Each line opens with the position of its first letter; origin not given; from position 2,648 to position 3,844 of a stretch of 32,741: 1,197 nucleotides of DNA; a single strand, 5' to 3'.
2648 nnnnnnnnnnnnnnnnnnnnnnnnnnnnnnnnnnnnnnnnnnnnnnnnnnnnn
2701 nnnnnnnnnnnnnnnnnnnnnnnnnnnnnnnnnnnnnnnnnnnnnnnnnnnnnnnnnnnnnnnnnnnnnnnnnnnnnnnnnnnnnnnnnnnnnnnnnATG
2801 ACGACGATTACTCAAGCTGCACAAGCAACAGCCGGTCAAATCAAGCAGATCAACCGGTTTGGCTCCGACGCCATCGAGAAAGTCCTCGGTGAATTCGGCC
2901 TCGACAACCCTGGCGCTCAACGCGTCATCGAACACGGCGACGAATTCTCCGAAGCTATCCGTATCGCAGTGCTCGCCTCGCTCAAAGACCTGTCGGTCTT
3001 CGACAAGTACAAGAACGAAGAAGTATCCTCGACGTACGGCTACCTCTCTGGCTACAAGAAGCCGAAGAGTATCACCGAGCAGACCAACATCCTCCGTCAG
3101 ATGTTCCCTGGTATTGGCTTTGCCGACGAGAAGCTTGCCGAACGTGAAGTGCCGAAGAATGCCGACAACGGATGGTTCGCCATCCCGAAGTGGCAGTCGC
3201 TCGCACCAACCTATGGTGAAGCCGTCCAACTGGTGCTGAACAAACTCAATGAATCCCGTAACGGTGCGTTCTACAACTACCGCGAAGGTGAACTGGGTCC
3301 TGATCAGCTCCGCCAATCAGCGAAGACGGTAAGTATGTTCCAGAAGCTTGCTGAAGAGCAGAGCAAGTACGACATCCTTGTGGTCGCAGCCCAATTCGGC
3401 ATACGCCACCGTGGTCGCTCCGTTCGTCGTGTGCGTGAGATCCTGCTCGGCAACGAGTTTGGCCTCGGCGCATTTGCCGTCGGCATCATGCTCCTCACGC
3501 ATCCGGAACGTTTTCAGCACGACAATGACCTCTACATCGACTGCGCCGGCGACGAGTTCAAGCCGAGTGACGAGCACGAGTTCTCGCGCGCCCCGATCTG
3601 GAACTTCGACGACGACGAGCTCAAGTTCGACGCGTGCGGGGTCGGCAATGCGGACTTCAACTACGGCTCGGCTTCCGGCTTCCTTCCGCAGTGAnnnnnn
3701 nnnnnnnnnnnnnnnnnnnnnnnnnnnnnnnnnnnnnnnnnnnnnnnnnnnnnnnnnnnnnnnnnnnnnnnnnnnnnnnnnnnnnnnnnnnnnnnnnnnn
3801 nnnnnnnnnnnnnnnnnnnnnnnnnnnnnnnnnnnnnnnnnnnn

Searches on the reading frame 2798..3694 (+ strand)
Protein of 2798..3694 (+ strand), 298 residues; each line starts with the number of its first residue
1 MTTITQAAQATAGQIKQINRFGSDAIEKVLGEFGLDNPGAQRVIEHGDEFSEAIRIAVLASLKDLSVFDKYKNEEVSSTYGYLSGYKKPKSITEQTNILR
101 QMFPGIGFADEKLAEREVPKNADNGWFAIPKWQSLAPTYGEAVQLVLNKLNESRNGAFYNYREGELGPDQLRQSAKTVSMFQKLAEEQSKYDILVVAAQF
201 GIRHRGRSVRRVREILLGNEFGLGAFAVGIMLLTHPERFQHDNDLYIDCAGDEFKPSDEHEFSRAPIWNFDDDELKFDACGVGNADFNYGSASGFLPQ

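Call 7: search_protein_families(library=pfam, proteins=[window:2798-3694:+], max_evalue=0.01)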
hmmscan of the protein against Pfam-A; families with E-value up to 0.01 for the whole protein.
window:2798-3694:+ (298 aa): 0 families

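Call 66: find_encoding_contigs(protein=window:2798-3694:+, flank=6000, max_places=8)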
Protein window:2798-3694:+ (298 aa): 5 contigs read that carry it; 5 places shown.
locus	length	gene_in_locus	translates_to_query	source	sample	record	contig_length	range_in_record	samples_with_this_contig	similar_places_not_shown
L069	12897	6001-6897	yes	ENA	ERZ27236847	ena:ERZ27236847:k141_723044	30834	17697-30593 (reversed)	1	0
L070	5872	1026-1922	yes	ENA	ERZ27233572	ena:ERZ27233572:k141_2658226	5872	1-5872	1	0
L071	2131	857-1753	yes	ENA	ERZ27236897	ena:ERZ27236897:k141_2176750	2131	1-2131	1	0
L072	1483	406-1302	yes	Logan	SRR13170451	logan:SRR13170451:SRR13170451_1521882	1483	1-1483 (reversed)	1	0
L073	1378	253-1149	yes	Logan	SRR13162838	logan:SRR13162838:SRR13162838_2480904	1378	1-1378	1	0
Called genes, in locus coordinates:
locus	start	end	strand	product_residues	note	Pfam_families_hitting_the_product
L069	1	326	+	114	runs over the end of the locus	-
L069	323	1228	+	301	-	PF13365:Trypsin_2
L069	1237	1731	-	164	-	-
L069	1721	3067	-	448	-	PF02195:ParB_N, PF01555:N6_N4_Mtase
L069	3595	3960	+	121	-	PF04266:ASCH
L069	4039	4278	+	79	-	PF13122:DUF3977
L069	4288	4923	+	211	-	PF03575:Peptidase_S51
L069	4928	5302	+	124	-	PF00719:Pyrophosphatase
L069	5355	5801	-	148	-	-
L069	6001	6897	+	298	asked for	-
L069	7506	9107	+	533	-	PF02463:SMC_N (faint), PF13555:AAA_29 (faint), PF00005:ABC_tran, PF13175:AAA_15 (faint), PF13304:AAA_21 (faint), PF13401:AAA_22 (faint), PF00005:ABC_tran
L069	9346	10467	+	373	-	-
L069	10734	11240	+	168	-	PF00293:NUDIX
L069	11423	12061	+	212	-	-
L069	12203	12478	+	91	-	PF02583:Trns_repr_metal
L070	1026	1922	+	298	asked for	-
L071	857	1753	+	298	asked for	-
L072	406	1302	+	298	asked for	-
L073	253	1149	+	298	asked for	-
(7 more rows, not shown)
